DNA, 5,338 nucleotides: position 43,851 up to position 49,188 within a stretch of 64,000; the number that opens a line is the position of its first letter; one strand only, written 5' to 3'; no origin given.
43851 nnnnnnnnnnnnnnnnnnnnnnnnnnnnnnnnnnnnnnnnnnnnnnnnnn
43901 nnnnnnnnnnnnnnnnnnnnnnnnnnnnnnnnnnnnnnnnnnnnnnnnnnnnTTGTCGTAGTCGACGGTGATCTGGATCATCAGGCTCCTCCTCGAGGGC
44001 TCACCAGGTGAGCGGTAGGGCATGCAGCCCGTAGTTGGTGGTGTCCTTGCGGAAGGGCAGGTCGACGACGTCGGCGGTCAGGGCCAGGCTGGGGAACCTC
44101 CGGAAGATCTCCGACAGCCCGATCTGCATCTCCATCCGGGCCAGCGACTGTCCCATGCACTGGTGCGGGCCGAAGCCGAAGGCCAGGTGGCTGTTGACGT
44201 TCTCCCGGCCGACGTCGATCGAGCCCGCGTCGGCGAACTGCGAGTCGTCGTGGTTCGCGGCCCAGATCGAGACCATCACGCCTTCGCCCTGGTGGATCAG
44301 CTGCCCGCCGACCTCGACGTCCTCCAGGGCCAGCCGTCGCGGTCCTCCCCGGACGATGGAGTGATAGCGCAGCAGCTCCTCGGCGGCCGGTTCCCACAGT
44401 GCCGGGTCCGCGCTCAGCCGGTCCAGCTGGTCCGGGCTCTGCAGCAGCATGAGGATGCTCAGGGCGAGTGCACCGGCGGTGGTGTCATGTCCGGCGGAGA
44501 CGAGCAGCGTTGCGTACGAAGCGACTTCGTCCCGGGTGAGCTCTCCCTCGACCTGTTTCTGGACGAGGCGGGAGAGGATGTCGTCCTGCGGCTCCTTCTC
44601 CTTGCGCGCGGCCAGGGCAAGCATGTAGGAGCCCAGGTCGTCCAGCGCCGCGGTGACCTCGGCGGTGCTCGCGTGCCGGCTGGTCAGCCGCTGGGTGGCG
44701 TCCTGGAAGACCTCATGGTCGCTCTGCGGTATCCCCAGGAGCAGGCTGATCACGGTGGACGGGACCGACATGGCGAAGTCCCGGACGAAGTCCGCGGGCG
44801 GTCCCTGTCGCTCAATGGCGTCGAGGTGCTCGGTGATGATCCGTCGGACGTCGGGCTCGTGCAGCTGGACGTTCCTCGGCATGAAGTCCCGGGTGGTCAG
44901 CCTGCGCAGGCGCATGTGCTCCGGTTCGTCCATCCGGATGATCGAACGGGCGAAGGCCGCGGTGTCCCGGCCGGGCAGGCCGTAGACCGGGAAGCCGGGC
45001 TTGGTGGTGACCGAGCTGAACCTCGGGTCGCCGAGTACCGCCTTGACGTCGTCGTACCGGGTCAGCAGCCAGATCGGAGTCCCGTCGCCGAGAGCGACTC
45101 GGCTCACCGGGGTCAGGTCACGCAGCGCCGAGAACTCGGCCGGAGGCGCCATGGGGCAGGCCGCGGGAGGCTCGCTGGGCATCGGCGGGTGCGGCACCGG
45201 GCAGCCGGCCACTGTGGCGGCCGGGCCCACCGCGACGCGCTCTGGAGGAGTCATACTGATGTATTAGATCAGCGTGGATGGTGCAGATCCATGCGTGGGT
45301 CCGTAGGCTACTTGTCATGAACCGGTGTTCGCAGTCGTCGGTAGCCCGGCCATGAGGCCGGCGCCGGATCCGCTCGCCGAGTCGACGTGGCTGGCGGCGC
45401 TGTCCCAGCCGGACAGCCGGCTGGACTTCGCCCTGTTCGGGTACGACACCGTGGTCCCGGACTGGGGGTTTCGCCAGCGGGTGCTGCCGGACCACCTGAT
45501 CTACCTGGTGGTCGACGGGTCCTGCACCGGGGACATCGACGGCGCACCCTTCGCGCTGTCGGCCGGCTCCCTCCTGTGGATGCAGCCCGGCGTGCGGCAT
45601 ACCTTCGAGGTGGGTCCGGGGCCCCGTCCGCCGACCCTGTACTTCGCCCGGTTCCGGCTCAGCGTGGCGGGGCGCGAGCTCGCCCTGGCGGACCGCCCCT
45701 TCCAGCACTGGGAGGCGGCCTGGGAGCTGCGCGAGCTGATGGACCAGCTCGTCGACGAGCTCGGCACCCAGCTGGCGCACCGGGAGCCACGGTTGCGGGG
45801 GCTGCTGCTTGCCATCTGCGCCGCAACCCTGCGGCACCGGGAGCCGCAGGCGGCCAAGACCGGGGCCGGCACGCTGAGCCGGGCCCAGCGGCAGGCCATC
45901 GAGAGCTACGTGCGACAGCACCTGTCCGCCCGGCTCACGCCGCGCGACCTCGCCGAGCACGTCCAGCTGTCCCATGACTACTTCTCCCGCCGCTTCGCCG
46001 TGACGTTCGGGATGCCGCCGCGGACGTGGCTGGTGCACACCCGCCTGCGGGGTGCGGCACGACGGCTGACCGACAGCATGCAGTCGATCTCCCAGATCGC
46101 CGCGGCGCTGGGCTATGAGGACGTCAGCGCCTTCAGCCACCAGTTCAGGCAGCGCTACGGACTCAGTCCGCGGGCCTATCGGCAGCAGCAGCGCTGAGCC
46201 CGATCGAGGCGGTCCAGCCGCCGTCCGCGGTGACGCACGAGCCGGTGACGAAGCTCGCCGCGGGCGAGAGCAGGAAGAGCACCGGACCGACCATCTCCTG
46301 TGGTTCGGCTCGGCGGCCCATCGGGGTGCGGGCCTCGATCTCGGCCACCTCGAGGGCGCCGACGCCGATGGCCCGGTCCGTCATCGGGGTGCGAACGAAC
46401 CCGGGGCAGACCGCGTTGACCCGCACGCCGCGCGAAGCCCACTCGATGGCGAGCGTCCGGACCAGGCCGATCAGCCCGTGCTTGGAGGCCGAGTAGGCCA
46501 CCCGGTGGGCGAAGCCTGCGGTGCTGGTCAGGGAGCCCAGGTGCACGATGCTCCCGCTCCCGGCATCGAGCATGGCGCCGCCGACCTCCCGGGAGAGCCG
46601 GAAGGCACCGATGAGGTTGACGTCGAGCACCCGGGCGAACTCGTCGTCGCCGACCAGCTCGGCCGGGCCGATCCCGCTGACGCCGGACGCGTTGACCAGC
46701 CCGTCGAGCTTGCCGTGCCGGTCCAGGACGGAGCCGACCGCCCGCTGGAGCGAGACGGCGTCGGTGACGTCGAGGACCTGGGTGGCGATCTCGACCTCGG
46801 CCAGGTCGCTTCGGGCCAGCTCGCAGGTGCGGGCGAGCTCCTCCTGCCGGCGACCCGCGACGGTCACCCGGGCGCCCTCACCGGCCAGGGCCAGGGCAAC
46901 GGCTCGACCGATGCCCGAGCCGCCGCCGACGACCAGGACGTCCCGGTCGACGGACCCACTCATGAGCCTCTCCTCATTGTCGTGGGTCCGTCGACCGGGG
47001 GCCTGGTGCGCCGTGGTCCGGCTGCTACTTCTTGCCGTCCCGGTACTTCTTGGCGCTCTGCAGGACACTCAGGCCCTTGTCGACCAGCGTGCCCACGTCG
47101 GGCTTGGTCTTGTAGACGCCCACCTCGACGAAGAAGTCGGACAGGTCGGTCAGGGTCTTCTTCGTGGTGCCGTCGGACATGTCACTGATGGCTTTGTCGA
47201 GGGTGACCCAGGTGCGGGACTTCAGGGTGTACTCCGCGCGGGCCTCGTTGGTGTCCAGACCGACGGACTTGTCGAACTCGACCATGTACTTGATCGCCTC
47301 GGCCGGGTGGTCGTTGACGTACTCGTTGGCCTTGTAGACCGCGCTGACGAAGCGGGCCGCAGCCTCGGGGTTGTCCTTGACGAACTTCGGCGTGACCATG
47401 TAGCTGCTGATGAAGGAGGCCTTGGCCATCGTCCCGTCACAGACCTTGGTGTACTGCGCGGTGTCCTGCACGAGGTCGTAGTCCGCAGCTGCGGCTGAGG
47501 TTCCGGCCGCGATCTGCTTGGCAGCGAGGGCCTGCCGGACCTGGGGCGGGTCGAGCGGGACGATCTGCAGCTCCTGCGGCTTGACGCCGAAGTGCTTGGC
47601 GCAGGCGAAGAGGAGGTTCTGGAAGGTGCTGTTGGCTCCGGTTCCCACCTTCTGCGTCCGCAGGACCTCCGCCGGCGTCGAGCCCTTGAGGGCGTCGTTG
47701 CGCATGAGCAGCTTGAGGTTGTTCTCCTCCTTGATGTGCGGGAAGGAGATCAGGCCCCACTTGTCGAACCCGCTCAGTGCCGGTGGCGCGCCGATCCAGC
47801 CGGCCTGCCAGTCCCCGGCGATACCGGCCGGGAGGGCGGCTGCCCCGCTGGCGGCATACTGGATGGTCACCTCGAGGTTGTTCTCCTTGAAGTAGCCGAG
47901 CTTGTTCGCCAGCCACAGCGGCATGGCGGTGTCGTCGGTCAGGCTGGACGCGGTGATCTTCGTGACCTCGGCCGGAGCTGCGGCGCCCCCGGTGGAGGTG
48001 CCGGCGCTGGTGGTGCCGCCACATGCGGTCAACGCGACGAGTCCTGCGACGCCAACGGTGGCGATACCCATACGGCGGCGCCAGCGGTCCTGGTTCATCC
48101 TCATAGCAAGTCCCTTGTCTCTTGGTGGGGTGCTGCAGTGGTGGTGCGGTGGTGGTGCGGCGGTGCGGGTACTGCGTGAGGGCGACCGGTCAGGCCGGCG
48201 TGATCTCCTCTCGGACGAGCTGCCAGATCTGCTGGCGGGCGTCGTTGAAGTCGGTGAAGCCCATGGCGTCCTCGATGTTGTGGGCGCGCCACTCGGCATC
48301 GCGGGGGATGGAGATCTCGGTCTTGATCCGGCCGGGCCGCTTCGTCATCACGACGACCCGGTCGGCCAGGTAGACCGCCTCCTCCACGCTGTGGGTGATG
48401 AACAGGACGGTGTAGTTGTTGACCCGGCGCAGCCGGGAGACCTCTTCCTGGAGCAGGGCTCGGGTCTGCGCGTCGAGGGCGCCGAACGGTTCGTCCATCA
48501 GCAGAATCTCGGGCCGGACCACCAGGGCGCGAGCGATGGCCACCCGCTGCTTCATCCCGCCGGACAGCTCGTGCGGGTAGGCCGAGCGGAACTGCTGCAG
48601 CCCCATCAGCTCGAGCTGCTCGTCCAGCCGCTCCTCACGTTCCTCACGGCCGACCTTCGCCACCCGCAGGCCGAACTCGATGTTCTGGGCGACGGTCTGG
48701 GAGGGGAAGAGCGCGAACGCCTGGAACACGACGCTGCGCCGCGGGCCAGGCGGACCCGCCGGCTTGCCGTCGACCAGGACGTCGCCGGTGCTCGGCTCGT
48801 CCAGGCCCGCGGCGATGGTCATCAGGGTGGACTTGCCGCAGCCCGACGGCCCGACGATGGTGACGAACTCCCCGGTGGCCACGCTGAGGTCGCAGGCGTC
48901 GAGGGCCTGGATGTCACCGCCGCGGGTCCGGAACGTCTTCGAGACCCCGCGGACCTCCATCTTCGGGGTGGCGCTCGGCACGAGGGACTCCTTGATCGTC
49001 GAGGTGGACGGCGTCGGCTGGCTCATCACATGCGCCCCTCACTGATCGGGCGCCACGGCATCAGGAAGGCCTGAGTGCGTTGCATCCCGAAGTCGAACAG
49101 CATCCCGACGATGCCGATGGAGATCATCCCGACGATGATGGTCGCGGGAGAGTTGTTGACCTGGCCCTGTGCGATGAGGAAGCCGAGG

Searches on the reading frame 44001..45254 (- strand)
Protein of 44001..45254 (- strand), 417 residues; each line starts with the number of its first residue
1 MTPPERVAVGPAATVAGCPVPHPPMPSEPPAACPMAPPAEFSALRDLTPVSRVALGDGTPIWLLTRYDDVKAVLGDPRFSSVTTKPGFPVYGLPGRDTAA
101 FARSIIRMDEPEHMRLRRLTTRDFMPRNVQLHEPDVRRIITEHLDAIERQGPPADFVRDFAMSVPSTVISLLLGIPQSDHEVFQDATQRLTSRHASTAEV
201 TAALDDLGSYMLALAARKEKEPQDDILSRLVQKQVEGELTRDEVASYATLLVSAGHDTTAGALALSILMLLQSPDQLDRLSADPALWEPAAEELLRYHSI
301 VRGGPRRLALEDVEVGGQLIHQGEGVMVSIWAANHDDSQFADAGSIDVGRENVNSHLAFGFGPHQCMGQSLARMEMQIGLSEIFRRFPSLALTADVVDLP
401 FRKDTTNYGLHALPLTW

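Call 86: search_protein_families(library=pfam, proteins=[window:44001-45254:-], max_evalue=0.00001)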
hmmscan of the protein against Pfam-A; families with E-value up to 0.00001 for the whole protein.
window:44001-45254:- (417 aa): 1 family
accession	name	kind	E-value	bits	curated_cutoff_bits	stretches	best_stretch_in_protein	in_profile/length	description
PF00067.27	p450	-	9.9e-33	114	22.8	2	292-388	329-433/462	Cytochrome P450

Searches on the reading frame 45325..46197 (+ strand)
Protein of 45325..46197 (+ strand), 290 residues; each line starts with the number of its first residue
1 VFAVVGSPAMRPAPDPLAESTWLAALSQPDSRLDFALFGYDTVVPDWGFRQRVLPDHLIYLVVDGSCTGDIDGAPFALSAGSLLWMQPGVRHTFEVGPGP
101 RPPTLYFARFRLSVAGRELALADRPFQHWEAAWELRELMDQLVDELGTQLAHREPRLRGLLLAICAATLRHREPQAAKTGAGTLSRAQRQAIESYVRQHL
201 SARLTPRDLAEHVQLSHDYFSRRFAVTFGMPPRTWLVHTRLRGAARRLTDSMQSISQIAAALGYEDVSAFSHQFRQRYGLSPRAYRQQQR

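Call 86: search_protein_families(library=pfam, proteins=[window:45325-46197:+], max_evalue=0.00001)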
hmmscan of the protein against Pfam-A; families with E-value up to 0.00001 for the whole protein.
window:45325-46197:+ (290 aa): 3 families
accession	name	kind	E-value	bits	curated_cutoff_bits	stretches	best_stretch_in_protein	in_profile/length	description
PF12833.13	HTH_18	-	3.9e-21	75.6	33.6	1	209-288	1-80/80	Helix-turn-helix domain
PF00165.29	HTH_AraC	-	2.3e-15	56.7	26.6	1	253-287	9-42/42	Bacterial regulatory helix-turn-helix proteins, AraC family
PF02311.25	AraC_binding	-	2.7e-13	50.3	21.1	1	37-151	4-120/135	AraC-like ligand binding domain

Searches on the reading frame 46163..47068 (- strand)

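Call 86: search_protein_families(library=pfam, proteins=[window:46163-47068:-], max_evalue=0.00001)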
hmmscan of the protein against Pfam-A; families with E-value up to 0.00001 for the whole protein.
window:46163-47068:- (301 aa): 4 families
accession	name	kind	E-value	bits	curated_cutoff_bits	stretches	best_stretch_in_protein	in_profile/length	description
PF13561.12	adh_short_C2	-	2.9e-59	200.9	27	1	51-286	6-236/236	Enoyl-(Acyl carrier protein) reductase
PF00106.31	adh_short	-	3e-52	177.4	26.6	1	44-231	3-188/195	short chain dehydrogenase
PF08659.16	KR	-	1.1e-13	51.9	22.6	1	44-203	3-160/180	KR domain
PF23441.1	SDR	-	1.2e-07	31.9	27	1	43-284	9-254/258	SDR-like rossmann domain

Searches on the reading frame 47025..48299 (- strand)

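Call 86: search_protein_families(library=pfam, proteins=[window:47025-48299:-], max_evalue=0.00001)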
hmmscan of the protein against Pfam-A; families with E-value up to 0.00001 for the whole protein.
window:47025-48299:- (424 aa): 2 families
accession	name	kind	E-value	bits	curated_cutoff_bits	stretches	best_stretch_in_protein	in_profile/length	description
PF09084.16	NMT1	-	2e-14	54.5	20.5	1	126-335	5-216/216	NMT1/THI5 like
PF13379.11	NMT1_2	-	1.1e-08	35.6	24.7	1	121-338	14-246/252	NMT1-like family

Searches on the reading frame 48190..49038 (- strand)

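Call 44: search_protein_families(library=pfam, proteins=[window:48190-49038:-], max_evalue=0.001)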
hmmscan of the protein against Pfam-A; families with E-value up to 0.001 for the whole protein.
window:48190-49038:- (282 aa): 4 families
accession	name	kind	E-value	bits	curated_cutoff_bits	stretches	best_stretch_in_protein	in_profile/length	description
PF00005.33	ABC_tran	-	4.6e-32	111.9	25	1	47-185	2-136/137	ABC transporter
PF13304.12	AAA_21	-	4.6e-07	30.6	27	0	154-219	234-301/304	AAA domain, putative AbiEii toxin, Type IV TA system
PF02463.25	SMC_N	-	0.00018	21.4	40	0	154-234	133-214/220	RecF/RecN/SMC N terminal domain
PF13191.12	AAA_16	-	0.00033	21.6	32.6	1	36-132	2-85/167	AAA ATPase domain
